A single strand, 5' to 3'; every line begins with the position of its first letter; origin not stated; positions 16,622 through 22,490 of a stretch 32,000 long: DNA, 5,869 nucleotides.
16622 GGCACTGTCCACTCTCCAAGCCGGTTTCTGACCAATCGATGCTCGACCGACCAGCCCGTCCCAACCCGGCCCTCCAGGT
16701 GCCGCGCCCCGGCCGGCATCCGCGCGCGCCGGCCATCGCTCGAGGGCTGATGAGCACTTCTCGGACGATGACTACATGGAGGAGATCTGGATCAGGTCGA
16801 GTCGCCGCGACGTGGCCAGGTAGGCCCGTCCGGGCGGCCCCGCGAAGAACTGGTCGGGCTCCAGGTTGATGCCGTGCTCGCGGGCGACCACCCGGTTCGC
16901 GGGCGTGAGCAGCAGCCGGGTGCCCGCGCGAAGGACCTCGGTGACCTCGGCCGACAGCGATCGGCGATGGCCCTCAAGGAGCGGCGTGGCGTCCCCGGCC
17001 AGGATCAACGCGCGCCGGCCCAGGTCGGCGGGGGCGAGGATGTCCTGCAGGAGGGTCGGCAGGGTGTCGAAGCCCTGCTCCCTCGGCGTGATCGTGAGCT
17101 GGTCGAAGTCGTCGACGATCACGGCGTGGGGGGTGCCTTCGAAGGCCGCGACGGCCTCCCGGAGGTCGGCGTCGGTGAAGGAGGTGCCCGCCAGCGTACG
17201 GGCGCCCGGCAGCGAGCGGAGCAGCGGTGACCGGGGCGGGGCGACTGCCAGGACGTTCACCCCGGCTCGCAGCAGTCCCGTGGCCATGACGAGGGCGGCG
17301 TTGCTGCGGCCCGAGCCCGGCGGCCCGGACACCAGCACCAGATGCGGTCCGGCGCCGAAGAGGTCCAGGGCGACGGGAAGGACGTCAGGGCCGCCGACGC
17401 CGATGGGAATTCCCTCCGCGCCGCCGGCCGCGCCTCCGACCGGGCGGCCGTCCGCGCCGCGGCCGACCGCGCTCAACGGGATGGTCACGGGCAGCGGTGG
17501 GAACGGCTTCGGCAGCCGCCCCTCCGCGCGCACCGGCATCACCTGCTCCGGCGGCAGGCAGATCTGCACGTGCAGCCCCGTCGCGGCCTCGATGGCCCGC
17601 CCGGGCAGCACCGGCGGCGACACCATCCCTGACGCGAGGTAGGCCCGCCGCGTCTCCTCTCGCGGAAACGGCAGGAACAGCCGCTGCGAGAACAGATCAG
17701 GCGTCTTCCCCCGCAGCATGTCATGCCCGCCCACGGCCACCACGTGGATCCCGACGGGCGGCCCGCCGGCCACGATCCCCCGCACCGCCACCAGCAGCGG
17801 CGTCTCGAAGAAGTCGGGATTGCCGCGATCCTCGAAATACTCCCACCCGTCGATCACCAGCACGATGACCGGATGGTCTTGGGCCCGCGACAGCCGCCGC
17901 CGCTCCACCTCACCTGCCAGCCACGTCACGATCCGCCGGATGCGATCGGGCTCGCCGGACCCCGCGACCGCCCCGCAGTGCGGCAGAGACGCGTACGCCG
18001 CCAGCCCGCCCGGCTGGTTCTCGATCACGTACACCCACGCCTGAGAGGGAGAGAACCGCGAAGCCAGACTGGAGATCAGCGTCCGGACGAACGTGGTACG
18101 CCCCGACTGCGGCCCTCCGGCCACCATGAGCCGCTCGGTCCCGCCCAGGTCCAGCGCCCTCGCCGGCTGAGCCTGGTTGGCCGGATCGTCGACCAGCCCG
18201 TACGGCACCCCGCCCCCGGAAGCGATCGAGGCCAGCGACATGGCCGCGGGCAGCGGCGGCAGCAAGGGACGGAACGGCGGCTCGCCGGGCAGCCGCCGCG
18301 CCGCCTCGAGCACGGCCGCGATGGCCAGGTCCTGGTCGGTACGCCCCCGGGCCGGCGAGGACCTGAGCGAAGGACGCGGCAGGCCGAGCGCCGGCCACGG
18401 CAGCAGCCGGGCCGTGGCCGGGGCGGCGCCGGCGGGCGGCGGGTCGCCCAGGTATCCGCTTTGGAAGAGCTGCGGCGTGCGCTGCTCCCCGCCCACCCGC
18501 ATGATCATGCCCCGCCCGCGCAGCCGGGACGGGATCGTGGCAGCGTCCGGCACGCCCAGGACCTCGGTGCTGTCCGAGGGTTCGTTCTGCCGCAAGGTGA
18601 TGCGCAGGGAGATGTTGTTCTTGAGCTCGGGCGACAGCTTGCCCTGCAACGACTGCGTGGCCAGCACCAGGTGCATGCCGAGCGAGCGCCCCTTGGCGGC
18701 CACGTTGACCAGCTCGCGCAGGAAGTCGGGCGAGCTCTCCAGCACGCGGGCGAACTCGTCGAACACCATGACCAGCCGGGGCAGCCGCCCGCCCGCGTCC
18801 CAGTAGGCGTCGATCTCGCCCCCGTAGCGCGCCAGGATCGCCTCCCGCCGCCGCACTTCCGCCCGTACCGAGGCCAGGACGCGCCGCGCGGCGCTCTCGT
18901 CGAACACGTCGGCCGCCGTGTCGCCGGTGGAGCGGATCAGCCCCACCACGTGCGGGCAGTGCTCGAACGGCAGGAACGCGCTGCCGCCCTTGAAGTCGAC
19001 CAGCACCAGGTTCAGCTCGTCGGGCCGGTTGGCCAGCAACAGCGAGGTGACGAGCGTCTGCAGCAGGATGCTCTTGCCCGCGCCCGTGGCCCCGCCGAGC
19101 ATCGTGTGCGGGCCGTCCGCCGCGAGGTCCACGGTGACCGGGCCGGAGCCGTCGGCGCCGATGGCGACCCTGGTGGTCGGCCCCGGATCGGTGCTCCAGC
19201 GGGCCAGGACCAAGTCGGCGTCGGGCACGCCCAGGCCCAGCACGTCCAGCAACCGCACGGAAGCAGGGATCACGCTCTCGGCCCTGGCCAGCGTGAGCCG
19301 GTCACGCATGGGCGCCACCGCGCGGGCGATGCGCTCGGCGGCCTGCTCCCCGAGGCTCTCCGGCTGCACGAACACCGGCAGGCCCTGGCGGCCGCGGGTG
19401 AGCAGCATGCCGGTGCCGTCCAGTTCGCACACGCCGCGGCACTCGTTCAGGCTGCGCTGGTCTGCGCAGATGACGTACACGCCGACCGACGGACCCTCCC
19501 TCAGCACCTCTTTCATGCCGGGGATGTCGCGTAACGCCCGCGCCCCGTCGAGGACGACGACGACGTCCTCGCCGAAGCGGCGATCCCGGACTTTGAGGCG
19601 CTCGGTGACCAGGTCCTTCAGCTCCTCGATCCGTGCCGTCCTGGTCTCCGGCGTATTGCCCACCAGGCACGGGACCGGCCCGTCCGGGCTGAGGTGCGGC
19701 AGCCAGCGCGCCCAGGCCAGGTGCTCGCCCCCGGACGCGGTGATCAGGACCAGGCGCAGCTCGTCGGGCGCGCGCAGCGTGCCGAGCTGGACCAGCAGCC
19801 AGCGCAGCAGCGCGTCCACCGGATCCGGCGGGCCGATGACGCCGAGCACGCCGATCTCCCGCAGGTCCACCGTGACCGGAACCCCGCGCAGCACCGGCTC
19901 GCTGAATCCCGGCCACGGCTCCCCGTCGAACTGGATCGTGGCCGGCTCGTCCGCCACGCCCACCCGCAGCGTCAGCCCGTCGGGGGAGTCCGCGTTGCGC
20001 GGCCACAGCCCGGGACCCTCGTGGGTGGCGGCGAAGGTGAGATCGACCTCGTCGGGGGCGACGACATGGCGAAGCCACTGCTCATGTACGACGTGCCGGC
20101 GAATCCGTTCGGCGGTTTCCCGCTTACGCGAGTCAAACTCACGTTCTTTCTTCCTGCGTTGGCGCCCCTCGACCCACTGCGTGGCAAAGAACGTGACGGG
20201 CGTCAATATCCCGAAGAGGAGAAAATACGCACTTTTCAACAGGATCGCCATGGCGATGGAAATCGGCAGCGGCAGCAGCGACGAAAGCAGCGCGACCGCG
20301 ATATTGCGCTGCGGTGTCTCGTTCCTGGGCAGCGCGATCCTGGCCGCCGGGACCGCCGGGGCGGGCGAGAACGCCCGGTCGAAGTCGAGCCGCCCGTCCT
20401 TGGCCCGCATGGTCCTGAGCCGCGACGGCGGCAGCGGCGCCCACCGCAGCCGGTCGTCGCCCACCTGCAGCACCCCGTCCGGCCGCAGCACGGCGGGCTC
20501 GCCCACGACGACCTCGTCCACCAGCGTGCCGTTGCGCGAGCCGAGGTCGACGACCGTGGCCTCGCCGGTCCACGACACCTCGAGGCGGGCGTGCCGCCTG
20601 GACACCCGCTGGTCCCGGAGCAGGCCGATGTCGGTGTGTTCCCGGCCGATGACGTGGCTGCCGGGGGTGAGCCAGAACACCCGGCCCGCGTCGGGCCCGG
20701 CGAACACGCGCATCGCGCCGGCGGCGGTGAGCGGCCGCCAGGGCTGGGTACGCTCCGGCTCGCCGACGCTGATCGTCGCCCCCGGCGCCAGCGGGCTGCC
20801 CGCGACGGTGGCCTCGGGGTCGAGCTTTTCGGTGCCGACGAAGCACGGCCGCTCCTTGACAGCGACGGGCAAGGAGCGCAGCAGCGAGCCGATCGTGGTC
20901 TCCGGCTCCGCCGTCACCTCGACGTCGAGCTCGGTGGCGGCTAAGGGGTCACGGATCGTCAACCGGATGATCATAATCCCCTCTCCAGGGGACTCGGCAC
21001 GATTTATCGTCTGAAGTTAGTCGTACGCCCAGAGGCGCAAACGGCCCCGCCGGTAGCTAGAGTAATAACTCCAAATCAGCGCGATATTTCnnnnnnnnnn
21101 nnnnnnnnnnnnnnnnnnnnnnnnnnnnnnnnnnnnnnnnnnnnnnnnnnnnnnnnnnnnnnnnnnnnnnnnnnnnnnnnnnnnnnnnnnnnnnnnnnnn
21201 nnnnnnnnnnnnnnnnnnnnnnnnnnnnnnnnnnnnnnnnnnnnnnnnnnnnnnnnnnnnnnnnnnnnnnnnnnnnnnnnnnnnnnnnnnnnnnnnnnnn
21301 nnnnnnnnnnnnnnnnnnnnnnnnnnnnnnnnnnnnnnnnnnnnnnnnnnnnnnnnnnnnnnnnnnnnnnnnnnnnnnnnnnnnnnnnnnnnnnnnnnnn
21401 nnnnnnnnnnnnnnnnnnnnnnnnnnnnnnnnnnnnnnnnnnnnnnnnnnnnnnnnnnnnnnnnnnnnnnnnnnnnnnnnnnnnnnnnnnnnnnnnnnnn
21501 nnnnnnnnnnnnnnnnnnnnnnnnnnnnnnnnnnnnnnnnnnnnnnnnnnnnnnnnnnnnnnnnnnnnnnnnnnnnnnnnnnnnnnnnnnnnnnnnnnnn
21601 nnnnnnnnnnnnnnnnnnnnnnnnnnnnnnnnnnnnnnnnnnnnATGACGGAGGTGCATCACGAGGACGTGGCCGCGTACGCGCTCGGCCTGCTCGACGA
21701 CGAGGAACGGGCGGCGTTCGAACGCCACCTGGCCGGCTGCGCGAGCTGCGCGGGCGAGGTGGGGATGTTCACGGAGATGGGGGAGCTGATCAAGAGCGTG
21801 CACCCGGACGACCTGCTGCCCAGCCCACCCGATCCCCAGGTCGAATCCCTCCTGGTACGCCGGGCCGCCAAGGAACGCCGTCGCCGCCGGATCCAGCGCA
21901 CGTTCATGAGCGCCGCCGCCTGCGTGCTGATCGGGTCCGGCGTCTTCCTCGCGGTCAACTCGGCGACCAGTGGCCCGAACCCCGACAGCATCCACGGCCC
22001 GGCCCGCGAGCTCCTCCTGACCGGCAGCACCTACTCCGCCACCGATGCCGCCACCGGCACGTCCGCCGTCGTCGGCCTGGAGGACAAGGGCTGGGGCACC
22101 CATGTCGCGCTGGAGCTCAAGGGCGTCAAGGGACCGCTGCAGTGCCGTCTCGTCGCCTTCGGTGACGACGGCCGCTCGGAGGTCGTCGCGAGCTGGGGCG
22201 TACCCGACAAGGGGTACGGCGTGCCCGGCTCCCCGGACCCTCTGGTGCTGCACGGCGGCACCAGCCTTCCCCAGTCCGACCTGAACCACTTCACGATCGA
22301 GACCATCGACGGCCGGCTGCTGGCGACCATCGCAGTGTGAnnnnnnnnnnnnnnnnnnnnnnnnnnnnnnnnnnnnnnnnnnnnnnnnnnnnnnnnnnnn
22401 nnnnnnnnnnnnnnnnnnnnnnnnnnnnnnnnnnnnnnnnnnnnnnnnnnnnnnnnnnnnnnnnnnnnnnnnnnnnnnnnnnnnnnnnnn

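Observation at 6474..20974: Firmicute-style (T7SSb-like) parts list around an Rhs toxin in a high-GC actinobacterium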

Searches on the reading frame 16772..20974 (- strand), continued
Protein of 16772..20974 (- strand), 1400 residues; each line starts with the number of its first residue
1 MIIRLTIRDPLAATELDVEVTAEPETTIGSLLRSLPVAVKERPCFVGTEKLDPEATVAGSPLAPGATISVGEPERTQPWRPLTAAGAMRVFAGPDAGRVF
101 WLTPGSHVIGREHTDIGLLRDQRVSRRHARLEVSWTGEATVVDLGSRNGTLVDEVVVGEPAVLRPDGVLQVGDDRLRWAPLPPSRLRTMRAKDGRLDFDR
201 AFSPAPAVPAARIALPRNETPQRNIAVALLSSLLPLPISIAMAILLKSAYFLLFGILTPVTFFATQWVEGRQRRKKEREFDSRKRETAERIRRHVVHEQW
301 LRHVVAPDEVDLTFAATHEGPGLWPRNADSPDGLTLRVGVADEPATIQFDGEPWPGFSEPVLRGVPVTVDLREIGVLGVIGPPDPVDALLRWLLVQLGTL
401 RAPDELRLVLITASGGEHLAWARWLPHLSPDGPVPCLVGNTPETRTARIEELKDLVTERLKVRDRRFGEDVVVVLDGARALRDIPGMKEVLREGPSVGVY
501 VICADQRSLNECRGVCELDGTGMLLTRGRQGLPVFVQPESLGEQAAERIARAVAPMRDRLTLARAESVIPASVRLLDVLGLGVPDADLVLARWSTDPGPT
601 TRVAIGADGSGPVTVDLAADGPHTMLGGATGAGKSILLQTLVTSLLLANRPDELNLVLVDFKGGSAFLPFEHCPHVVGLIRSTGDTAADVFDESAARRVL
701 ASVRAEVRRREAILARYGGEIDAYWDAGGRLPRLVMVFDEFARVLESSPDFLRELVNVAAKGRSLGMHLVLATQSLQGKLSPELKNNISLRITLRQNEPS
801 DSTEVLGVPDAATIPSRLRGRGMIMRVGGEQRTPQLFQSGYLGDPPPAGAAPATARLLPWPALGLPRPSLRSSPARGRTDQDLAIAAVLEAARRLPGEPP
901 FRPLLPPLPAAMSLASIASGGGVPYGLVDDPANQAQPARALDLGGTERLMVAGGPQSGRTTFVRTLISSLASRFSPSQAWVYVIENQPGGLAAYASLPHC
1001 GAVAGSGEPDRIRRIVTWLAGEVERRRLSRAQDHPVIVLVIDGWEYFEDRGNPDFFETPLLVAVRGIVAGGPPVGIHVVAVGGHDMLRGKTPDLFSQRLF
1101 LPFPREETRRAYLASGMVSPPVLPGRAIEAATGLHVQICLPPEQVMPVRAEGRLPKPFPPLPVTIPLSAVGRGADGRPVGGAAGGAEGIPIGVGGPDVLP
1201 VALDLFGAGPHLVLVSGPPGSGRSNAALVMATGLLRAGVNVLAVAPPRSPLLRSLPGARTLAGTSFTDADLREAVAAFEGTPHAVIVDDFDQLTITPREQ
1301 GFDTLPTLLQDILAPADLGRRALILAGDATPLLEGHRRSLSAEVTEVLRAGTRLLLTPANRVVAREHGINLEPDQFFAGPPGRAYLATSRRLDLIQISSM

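Call 111: search_protein_families(library=ncbifam, max_evalue=1, proteins=[L030:1413-2612:+, L036:17965-18612:-, L013:19742-20431:-])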
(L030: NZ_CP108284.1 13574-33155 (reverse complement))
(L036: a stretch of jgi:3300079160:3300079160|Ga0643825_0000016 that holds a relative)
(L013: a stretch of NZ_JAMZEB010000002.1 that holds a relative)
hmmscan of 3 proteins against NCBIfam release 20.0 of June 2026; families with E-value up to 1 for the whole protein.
L030:1413-2612:+ (400 aa): 0 families

L036:17965-18612:- (215 aa): 0 families

L013:19742-20431:- (230 aa): 0 families

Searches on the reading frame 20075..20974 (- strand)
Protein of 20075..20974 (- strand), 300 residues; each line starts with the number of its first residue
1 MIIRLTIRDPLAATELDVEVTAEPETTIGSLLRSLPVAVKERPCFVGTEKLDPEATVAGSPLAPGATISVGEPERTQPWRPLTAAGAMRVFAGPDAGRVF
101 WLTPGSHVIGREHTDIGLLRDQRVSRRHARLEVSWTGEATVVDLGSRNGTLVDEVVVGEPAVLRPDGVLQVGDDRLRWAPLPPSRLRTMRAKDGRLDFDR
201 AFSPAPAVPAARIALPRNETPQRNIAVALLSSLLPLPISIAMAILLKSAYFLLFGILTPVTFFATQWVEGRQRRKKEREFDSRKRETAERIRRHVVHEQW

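Call 21: find_homologous_proteins(query=window:20075-20974:-, max_evalue=0.001)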
Query window:20075-20974:- (300 aa): 45 proteins with E <= 0.001 among 8000 candidates.
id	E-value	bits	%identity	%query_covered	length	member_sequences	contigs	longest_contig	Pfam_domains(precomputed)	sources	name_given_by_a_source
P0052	1.6e-157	541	81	100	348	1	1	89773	PF00498.32,PF16697.11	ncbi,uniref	ncbi:FHA domain-containing protein, partial [Nonomuraea sp. MG754425]|uniref:FHA domain-containing p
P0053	5.9e-82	293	81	57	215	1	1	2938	-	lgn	-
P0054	1.7e-72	262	65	66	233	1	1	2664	PF25182.2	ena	-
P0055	7.3e-12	63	45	29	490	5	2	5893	PF00498.32,PF16697.11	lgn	-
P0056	1.6e-8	52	56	15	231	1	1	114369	PF00498.32,PF16697.11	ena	-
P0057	8.2e-8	50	46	27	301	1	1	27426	PF00498.32,PF16697.11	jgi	jgi:pSer/pThr/pTyr-binding forkhead associated (FHA) protein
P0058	1.6e-7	49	46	29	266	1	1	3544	PF00498.32,PF16697.11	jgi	-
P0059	8.0e-7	47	39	39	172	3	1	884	PF00498.32,PF16697.11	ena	-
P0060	8.0e-7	47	48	28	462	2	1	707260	PF00158.33,PF00498.32,PF16697.11,PF14532.13,PF07728.21,PF13191.13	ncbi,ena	-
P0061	1.4e-6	46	43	24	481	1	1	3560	PF00498.32,PF16697.11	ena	-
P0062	1.9e-6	45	41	32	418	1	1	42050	PF00158.33,PF00498.32,PF25601.2,PF02954.26,PF16697.11,PF14532.13,PF13191.13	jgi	jgi:DNA-binding NtrC family response regulator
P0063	2.3e-6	45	46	25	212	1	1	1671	PF00498.32,PF16697.11,PF00486.35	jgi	jgi:DNA-binding winged helix-turn-helix (wHTH) protein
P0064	2.4e-6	45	45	28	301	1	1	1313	PF00498.32,PF16697.11,PF00990.27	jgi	-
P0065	4.1e-6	44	48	19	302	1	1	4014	PF00498.32,PF16697.11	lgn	-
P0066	4.9e-6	44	45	29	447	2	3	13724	PF00158.33,PF00498.32,PF25601.2,PF02954.26,PF16697.11,PF14532.13,PF07728.21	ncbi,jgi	-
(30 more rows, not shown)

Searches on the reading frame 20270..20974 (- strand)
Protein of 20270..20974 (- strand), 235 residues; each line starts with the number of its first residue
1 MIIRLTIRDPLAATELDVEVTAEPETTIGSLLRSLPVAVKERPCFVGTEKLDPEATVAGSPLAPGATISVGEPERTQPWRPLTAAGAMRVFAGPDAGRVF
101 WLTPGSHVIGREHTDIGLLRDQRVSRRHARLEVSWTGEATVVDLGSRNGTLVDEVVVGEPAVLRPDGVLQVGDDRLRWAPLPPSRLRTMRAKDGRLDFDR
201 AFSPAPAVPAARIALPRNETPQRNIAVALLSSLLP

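Call 49: predict_structure(alignment_id=A2)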
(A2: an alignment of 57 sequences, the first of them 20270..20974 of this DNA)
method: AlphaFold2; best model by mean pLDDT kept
length: 235 residues; sequences in the alignment: 57
mean_pLDDT: 81.0   pTM: 0.50
mean pLDDT of the five models: 81.0, 80.9, 80.8, 80.7, 79.2
residues with pLDDT >= 90: 104; 70-90: 68; 50-70: 51; < 50: 12
segments of 3 or more residues with pLDDT < 50: 200-204
pLDDT, mean of each block of 10 residues (from residue 1): 83 77 91 87 87 91 85 63 85 91 94 91 96 92 95 96 96 96 59 58 50 60 56 52
secondary structure, 60 per line:
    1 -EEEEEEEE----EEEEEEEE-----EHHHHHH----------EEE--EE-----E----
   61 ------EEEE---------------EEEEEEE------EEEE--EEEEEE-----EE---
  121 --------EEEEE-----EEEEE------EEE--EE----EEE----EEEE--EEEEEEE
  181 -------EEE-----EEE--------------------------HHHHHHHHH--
elements in order: E2-9 E14-21 H28-33 E44-46 E67-70 E86-92 E99-102 E105-110 E129-133 E139-143 E150-152 E161-163 E168-171 E174-180 E188-190 E196-198 H225-233

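Call 90: fold_search(model_id=the predicted structure, library=pdb)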
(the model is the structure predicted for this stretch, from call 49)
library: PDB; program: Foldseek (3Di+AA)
matches with E <= 10: 1452; with E <= 0.001: 98
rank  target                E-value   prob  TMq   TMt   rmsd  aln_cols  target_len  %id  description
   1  8p5x_G                2.6e-09  1.00  0.39  0.84   2.0       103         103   38  Single particle cryo-EM structure of the complex between Corynebacterium glutamicum homohexameric 2-oxoglutarate dehyd (released 2023-08-16)
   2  6i2q_B                8.3e-09  1.00  0.37  0.86   1.5        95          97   40  Crystal structure of the wild-type SucA domain of Mycobacterium smegmatis KGD (alpha-ketoglutarate decarboxylase), in  (released 2019-05-22)
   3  7rj3_C                1.0e-08  1.00  0.39  0.88   1.9       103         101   38  Crystal Structure of the Forkhead Associated (FHA) Domain of the Glycogen Accumulation Regulator (GarA) from Mycobacte (released 2021-07-28)
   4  4qcj                  1.1e-08  1.00  0.39  0.87   1.9       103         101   38  Crystal Structure of OdhI from Corynebacterium glutamicum (released 2014-07-02)
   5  6i2r_B                1.5e-08  1.00  0.37  0.89   1.5        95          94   40  Crystal structure of the SucA domain of Mycobacterium smegmatis KGD (alpha-ketoglutarate decarboxylase), mutant R802A, (released 2019-05-22)
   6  6i2p_E                1.7e-08  1.00  0.39  0.83   2.3       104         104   38  Crystal structure of the Mycobacterium tuberculosis PknB kinase domain (L33E mutant) in complex with its substrate Gar (released 2019-05-22)
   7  7rj3_B                2.2e-08  1.00  0.39  0.83   2.4       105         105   38  Crystal Structure of the Forkhead Associated (FHA) Domain of the Glycogen Accumulation Regulator (GarA) from Mycobacte (released 2021-07-28)
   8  7rj3_A                2.4e-08  1.00  0.38  0.83   1.6        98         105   39  Crystal Structure of the Forkhead Associated (FHA) Domain of the Glycogen Accumulation Regulator (GarA) from Mycobacte (released 2021-07-28)
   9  8p5r_G                3.4e-08  1.00  0.37  0.85   1.6        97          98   40  Crystal structure of full-length, homohexameric 2-oxoglutarate dehydrogenase KGD from Mycobacterium smegmatis in compl (released 2023-08-16)
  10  3poa_A                3.8e-08  1.00  0.37  0.88   1.6        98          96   30  Structural and functional analysis of phosphothreonine-dependent FHA domain interactions (released 2011-01-26)
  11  6i2p_D                4.0e-08  1.00  0.38  0.76   1.7        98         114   39  Crystal structure of the Mycobacterium tuberculosis PknB kinase domain (L33E mutant) in complex with its substrate Gar (released 2019-05-22)
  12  3gqs_A                4.2e-08  1.00  0.39  0.88   1.3        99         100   25  Crystal structure of the FHA domain of CT664 protein from Chlamydia trachomatis (released 2009-04-07)
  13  3gqs_B                7.0e-08  1.00  0.38  0.85   2.1        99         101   26  Crystal structure of the FHA domain of CT664 protein from Chlamydia trachomatis (released 2009-04-07)
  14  8p5r_H                9.8e-08  1.00  0.37  0.87   1.6        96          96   40  Crystal structure of full-length, homohexameric 2-oxoglutarate dehydrogenase KGD from Mycobacterium smegmatis in compl (released 2023-08-16)
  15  3umz_A                1.2e-07  1.00  0.38  0.81   2.3       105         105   25  Crystal Structure of the human MDC1 FHA Domain (released 2012-01-25)
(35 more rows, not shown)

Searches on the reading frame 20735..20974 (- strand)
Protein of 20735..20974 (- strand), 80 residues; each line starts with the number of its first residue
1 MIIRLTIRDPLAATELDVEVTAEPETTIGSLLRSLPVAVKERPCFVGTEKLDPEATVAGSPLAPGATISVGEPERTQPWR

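Call 54: search_protein_families(library=pfam, alignment_id=A4, max_evalue=10)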
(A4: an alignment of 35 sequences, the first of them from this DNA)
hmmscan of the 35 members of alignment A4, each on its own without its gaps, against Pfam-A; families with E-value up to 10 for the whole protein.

A. member 1, seq(80 aa): 0 families

B. families by the number of members that match (of 35 scanned): 7 families
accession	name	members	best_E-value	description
PF08936.15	CsoSCA_C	1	0.0077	Carboxysome Shell Carbonic Anhydrase, C-terminal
PF11585.13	Stomoxyn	1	0.053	Insect antimicrobial peptide, stomoxyn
PF08301.18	HCV_NS5a_1b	1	0.058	Hepatitis C virus non-structural 5a domain 1b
PF08817.16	YukD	1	0.081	WXG100 protein secretion system (Wss), protein YukD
PF03576.19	Peptidase_S58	1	0.096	Peptidase family S58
PF21482.3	KH_GLD-3_2nd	1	0.23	GLD-3 2nd KH domain (aka KH3)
PF18914.6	DUF5666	1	0.28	Domain of unknown function (DUF5666)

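Call 55: search_solved_structures(query=A4, max_evalue=10, show_alignments=2)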
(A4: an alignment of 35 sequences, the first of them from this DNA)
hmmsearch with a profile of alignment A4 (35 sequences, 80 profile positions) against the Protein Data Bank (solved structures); distinct sequences matched with E-value up to 10: 1.
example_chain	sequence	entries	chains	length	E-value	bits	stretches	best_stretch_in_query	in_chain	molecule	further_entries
2f2f_C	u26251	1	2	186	1.4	12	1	1-40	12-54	cytolethal distending toxin C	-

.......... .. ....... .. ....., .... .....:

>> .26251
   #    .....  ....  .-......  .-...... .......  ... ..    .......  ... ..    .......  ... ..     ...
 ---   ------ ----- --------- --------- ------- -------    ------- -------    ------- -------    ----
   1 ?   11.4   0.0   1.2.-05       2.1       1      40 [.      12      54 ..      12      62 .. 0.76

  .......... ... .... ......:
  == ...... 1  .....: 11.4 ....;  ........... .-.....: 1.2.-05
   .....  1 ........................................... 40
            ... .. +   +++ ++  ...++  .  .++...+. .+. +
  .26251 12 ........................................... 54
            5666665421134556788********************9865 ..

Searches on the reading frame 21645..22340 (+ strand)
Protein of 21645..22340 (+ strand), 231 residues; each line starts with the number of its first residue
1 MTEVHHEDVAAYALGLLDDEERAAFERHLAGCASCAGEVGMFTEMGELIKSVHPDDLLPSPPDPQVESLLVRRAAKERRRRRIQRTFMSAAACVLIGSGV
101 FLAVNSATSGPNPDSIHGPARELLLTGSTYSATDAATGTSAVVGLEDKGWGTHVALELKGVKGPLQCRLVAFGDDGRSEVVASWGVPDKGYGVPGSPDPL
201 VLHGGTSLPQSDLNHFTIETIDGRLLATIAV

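Call 93: search_protein_families(library=pfam, max_evalue=0.001, proteins=[window:21645-22340:+])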
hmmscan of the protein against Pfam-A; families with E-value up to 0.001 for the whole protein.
window:21645-22340:+ (231 aa): 1 family
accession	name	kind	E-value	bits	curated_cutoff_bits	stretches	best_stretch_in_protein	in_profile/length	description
PF13490.11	zf-HC2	-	9.4e-08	32.5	22.2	1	7-36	6-35/35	Putative zinc-finger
